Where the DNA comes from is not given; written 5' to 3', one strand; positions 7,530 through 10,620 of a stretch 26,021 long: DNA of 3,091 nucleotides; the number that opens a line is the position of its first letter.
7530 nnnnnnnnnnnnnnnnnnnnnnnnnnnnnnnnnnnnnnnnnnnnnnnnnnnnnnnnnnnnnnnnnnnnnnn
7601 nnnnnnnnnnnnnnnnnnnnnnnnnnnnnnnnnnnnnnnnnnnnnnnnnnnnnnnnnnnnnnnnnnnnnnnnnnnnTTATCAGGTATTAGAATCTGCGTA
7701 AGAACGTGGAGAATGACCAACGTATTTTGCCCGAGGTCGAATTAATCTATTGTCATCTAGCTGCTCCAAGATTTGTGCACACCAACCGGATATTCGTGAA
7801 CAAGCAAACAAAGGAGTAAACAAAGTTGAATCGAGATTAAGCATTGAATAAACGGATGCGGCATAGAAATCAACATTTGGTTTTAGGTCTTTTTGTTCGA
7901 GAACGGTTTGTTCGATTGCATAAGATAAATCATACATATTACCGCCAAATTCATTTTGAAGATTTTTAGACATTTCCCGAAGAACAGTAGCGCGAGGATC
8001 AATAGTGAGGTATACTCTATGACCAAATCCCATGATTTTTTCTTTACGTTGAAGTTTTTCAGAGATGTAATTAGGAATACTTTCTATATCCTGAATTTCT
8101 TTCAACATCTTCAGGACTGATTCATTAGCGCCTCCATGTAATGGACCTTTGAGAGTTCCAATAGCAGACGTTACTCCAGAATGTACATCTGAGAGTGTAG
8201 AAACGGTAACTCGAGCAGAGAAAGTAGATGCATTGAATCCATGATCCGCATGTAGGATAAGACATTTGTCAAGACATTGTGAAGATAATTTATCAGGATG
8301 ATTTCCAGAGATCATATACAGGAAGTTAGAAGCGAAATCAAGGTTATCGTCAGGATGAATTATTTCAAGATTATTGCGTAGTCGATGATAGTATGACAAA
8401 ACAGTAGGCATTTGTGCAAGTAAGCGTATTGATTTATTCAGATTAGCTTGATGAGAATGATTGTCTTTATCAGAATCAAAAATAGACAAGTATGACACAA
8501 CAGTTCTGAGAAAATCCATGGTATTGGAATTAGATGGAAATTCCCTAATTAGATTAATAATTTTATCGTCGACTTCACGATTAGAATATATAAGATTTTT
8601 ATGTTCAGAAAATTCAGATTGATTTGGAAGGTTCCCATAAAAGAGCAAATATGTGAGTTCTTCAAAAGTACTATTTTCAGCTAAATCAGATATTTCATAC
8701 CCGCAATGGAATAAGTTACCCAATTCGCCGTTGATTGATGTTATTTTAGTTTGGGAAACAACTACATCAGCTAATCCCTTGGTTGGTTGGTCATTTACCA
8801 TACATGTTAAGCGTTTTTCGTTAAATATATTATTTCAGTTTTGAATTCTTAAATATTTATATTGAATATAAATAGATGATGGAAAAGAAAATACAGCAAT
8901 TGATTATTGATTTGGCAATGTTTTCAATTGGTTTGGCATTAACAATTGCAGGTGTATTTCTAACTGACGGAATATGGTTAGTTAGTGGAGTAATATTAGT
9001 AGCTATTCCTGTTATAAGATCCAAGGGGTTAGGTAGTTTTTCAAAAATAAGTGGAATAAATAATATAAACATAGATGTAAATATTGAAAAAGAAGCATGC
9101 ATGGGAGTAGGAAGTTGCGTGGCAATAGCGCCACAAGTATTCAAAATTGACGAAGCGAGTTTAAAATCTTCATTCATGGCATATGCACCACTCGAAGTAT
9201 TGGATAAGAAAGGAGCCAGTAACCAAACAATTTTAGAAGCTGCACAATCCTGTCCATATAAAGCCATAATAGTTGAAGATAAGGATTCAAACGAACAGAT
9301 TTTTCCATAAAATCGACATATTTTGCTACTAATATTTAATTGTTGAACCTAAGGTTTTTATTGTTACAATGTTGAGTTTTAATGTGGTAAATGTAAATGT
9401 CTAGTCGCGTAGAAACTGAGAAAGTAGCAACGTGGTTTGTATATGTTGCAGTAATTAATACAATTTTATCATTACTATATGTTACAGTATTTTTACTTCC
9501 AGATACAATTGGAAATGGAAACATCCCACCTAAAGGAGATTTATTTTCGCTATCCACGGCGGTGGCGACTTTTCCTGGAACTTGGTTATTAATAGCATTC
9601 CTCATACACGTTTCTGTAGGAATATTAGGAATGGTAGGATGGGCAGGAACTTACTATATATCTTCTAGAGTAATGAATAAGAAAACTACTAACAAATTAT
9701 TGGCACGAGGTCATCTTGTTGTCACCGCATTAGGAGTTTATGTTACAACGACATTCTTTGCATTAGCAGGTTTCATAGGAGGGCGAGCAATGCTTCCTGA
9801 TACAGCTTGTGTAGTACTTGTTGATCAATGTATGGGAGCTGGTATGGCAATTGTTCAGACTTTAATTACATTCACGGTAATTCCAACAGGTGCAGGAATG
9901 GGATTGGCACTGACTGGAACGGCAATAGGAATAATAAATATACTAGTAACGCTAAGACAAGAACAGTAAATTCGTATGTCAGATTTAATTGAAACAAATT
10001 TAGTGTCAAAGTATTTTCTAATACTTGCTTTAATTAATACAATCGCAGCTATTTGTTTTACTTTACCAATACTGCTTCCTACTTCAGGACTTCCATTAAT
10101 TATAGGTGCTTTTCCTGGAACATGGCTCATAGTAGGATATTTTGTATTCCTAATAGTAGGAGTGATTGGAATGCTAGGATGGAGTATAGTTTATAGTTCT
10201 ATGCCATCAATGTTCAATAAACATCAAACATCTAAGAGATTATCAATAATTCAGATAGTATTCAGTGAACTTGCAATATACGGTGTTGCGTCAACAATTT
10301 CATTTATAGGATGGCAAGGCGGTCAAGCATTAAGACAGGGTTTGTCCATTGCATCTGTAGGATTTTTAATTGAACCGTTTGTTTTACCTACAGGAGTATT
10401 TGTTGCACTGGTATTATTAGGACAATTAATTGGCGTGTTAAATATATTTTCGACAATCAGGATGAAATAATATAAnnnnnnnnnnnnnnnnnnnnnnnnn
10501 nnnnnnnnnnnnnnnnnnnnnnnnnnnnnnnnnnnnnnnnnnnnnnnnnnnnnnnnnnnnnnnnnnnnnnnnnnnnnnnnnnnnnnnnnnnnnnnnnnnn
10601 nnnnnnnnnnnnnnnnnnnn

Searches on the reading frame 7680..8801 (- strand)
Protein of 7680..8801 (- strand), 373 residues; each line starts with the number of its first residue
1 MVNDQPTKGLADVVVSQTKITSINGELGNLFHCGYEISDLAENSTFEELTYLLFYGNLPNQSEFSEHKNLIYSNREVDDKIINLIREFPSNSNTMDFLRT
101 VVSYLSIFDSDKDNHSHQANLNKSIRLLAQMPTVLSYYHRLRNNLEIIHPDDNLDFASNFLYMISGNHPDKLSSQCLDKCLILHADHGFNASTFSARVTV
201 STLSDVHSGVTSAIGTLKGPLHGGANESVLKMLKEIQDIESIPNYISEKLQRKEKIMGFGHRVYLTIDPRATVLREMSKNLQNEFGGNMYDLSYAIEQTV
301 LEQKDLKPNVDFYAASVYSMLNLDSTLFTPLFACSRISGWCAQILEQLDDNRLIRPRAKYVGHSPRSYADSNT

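Call 8: search_protein_families(library=pfam, proteins=[window:7680-8801:-], max_evalue=0.001)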
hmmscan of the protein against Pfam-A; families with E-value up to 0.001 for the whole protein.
window:7680-8801:- (373 aa): 1 family
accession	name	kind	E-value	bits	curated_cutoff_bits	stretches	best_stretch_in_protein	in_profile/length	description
PF00285.26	Citrate_synt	-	1.4e-127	426.1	27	1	9-357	1-357/357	Citrate synthase, C-terminal domain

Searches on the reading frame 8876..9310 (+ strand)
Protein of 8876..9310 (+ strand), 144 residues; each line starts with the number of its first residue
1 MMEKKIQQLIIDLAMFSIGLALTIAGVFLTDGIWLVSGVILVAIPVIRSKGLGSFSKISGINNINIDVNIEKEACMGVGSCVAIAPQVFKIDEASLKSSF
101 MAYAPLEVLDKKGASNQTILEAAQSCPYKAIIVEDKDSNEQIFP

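Call 63: search_protein_families(library=pfam, proteins=[window:8876-9310:+], max_evalue=0.01)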
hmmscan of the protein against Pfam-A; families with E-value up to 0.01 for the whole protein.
window:8876-9310:+ (144 aa): 3 families
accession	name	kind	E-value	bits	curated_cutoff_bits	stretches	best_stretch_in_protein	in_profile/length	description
PF13370.11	Fer4_13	-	5.5e-09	37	24.5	1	70-132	1-57/58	4Fe-4S single cluster domain of Ferredoxin I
PF13459.11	Fer4_15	-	3e-08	34.7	22.4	1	68-133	1-66/66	4Fe-4S single cluster domain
PF06902.16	Fer4_19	-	5.7e-05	23.5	24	1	62-127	2-55/64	Divergent 4Fe-4S mono-cluster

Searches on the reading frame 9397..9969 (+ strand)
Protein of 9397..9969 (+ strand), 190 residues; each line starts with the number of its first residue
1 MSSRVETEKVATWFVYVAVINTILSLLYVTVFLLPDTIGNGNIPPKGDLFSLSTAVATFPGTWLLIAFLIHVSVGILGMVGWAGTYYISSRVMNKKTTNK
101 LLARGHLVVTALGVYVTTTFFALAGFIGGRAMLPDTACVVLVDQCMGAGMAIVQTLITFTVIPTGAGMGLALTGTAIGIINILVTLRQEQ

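Call 8: search_protein_families(library=pfam, proteins=[window:9397-9969:+], max_evalue=0.001)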
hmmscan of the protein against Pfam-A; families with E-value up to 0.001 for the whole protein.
window:9397-9969:+ (190 aa): 0 families

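Call 47: find_homologous_proteins(query=window:9397-9969:+, max_evalue=0.00001)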
Query window:9397-9969:+ (190 aa): 13 proteins with E <= 0.00001 among 332 candidates.
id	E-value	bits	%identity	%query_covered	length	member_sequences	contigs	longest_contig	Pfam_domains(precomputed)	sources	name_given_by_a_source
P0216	1.2e-113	395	99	100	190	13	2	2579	-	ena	-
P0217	3.8e-112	390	98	100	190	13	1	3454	-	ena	-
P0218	1.4e-110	385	96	100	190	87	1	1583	-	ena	-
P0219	6.7e-109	380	94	100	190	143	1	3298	-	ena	-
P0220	2.4e-103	361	88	99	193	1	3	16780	-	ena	-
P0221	9.9e-103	359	88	99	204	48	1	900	-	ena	-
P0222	3.7e-102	358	87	99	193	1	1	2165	-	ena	-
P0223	2.6e-101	355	86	99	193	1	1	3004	-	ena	-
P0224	7.2e-99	347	86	99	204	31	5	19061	-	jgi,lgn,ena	-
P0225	3.0e-74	267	72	100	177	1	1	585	-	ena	-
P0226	2.6e-56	208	88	59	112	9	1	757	-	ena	-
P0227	3.9e-53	198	53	98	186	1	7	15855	-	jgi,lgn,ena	-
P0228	1.5e-52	196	53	98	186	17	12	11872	-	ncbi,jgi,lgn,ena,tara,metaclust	jgi:MFS family permease|tara:strand:+ start:284 stop:844 length:561 start_codon:yes stop_codon:yes g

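Call 48: find_encoding_contigs(protein=P0228, flank=6000, max_places=3)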
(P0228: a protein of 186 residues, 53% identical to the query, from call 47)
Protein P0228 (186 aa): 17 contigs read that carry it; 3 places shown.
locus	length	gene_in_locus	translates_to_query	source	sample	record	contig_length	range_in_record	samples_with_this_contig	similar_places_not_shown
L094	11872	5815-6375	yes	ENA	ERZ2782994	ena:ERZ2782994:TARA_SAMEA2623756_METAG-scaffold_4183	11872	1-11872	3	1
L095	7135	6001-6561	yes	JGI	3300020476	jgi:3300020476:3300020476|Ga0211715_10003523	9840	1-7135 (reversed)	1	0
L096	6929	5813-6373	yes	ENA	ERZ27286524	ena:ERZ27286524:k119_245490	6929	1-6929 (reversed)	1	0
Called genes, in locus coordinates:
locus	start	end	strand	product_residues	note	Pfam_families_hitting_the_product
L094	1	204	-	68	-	?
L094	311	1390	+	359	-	PF00155:Aminotran_1_2, PF00266:Aminotran_5 (weak), PF01053:Cys_Met_Meta_PP (weak)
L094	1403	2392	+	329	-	PF02423:OCD_Mu_crystall, PF01488:Shikimate_DH (weak)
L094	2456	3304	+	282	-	PF00106:adh_short, PF08659:KR, PF13561:adh_short_C2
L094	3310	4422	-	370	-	PF00285:Citrate_synt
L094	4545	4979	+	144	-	PF13459:Fer4_15, PF13370:Fer4_13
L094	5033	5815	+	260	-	-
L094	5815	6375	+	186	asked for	-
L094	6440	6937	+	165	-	-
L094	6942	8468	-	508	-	PF00118:Cpn60_TCP1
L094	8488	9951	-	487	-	PF01547:SBP_bac_1, PF13416:SBP_bac_8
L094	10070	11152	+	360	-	PF00005:ABC_tran, PF13304:AAA_21 (faint)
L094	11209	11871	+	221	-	?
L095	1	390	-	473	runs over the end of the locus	PF01565:FAD_binding_4, PF02913:FAD-oxidase_C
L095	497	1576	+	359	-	PF00155:Aminotran_1_2, PF00266:Aminotran_5 (weak), PF01053:Cys_Met_Meta_PP (weak)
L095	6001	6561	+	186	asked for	-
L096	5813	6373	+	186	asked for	-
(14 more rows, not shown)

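Call 49: find_encoding_contigs(protein=P0227, flank=6000, max_places=2)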
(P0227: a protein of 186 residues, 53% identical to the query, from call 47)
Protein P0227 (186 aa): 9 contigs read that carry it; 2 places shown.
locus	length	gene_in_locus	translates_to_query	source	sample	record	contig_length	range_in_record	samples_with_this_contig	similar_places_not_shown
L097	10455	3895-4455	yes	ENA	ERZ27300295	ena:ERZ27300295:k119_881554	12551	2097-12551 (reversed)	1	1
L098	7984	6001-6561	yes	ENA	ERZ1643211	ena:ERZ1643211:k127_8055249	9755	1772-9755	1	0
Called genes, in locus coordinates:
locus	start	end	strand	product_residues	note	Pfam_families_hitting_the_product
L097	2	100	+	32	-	?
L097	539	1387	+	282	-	PF00106:adh_short, PF01370:Epimerase (weak), PF08659:KR, PF13561:adh_short_C2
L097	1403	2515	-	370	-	PF00285:Citrate_synt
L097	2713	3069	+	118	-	PF13370:Fer4_13, PF13459:Fer4_15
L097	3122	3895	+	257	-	-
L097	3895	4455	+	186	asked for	-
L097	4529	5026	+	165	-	-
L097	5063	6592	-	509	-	PF00118:Cpn60_TCP1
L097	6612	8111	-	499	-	PF01547:SBP_bac_1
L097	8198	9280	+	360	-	PF00005:ABC_tran, PF13304:AAA_21 (faint)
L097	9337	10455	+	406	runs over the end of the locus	PF13343:SBP_bac_6 (faint)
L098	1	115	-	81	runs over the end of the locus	-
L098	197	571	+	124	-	-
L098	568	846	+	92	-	PF24365:DUF7521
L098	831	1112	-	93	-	PF03795:YCII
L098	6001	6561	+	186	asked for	-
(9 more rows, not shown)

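Call 70: search_protein_families(library=pfam, proteins=[window:9397-9969:+, L094:5033-5815:+], max_evalue=10)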
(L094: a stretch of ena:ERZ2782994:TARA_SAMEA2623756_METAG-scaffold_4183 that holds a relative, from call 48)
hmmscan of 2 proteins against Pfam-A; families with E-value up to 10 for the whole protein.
window:9397-9969:+ (190 aa): 1 family
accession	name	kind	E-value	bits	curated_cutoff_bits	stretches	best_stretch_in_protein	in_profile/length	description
PF07950.16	MCP1_TM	-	0.086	14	22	1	52-114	35-93/105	MDM10-complementing protein 1, transmembrane domain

L094:5033-5815:+ (260 aa): 2 families
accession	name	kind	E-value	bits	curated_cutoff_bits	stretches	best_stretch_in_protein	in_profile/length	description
PF13577.12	SnoaL_4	-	0.0038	17.7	24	1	91-214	4-123/126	SnoaL-like domain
PF14534.12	DUF4440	-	0.085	13.7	25.2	1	101-213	6-107/107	Domain of unknown function (DUF4440)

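Call 80: predict_structure(alignment_id=A5)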
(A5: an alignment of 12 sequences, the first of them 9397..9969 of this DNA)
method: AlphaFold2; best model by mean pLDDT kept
length: 190 residues; sequences in the alignment: 12
mean_pLDDT: 73.5   pTM: 0.68
mean pLDDT of the five models: 73.5, 58.9, 55.7, 51.9, 43.9
residues with pLDDT >= 90: 27; 70-90: 90; 50-70: 43; < 50: 30
segments of 3 or more residues with pLDDT < 50: 35-50, 137-150
pLDDT, mean of each block of 10 residues (from residue 1): 81 92 80 49 42 60 80 90 89 83 90 87 71 51 44 60 81 89 76
secondary structure, 60 per line:
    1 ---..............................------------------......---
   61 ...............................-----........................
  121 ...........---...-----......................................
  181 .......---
elements in order: E4-6 H7-33 H52-57 H61-91 E97-99 H100-131 H143-187

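Call 84: fold_search(model_id=the predicted structure, library=pdb)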
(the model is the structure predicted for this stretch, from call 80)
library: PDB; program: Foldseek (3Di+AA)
matches with E <= 10: 343; with E <= 0.001: 0
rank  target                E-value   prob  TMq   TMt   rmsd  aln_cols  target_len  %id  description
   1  6xkw_n                2.3e-02  1.00  0.54  0.24   4.8       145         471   19  R. capsulatus CIII2CIV bipartite super-complex (SC-2A) with CcoH/cy (released 2020-12-30)
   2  9g83_t                6.4e-02  1.00  0.64  0.28   4.7       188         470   15  Respiratory supercomplex CI1-CIII2-CIV2-(cbb3)1 from alphaproteobacterium (released 2026-02-04)
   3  3mk7_A                1.0e-01  1.00  0.55  0.24   4.4       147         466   13  The structure of CBB3 cytochrome oxidase (released 2010-08-04)
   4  8smr_E                1.0e-01  1.00  0.63  0.28   4.8       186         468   16  cytochrome bc1-cbb3 supercomplex from Pseudomonas aeruginosa (released 2023-10-11)
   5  8b6h_DA               1.1e-01  1.00  0.58  0.18   6.7       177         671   13  Cryo-EM structure of cytochrome c oxidase dimer (complex IV) from respiratory supercomplex of Tetrahymena thermophila (released 2023-03-29)
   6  9g6b_A                1.3e-01  1.00  0.66  0.29   3.8       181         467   13  cbb3-2 NOH complex (released 2026-01-28)
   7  3mk7_G                1.8e-01  0.99  0.49  0.22   4.8       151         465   12  The structure of CBB3 cytochrome oxidase (released 2010-08-04)
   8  4i1q_B                1.8e-01  0.33  0.21  0.20  27.9       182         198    8  Crystal Structure of hBRAP1 N-BAR domain (released 2013-02-06)
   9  7uw9_c                1.9e-01  0.66  0.33  0.36  14.9       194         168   14  Citrus V-ATPase State 1, H in contact with subunit a (released 2022-07-06)
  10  7qhm_D                2.8e-01  0.99  0.57  0.21   6.9       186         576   16  Cytochrome bcc-aa3 supercomplex (respiratory supercomplex III2/IV2) from Corynebacterium glutamicum (stigmatellin and  (released 2022-05-18)
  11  7w5z_C1               3.4e-01  1.00  0.61  0.19   6.4       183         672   12  Cryo-EM structure of Tetrahymena thermophila mitochondrial complex IV, composite dimer model (released 2022-04-06)
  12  7deg_A                3.4e-01  0.99  0.57  0.20   6.7       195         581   12  Cryo-EM structure of a heme-copper terminal oxidase dimer provides insights into its catalytic mechanism (released 2021-08-04)
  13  5c1f_A                3.4e-01  0.44  0.29  0.20  37.1       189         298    7  Structure of the Imp2 F-BAR domain (released 2016-01-27)
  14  7uw9_h                3.4e-01  0.28  0.24  0.28  15.7       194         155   14  Citrus V-ATPase State 1, H in contact with subunit a (released 2022-07-06)
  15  6wlw_1                3.6e-01  0.35  0.25  0.29   9.7       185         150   12  The Vo region of human V-ATPase in state 1 (focused refinement) (released 2020-11-11)
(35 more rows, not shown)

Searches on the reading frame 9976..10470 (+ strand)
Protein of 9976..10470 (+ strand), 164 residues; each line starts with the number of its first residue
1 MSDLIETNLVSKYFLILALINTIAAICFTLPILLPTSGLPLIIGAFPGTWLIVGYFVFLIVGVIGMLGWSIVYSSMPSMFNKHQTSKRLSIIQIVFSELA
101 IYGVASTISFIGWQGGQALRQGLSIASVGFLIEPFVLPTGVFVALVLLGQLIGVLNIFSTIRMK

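Call 8: search_protein_families(library=pfam, proteins=[window:9976-10470:+], max_evalue=0.001)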
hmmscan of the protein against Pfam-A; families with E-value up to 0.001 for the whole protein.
window:9976-10470:+ (164 aa): 0 families

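Call 70: search_protein_families(library=pfam, proteins=[window:9976-10470:+], max_evalue=10)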
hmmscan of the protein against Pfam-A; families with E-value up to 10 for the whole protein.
window:9976-10470:+ (164 aa): 2 families
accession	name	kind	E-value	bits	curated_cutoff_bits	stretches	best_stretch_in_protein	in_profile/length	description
PF19506.4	DUF6040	-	1.7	8.5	23.4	1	49-98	141-188/233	Family of unknown function (DUF6040)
PF18949.5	DUF5693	-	7.9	5.3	29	1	10-112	312-419/609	Family of unknown function (DUF5693)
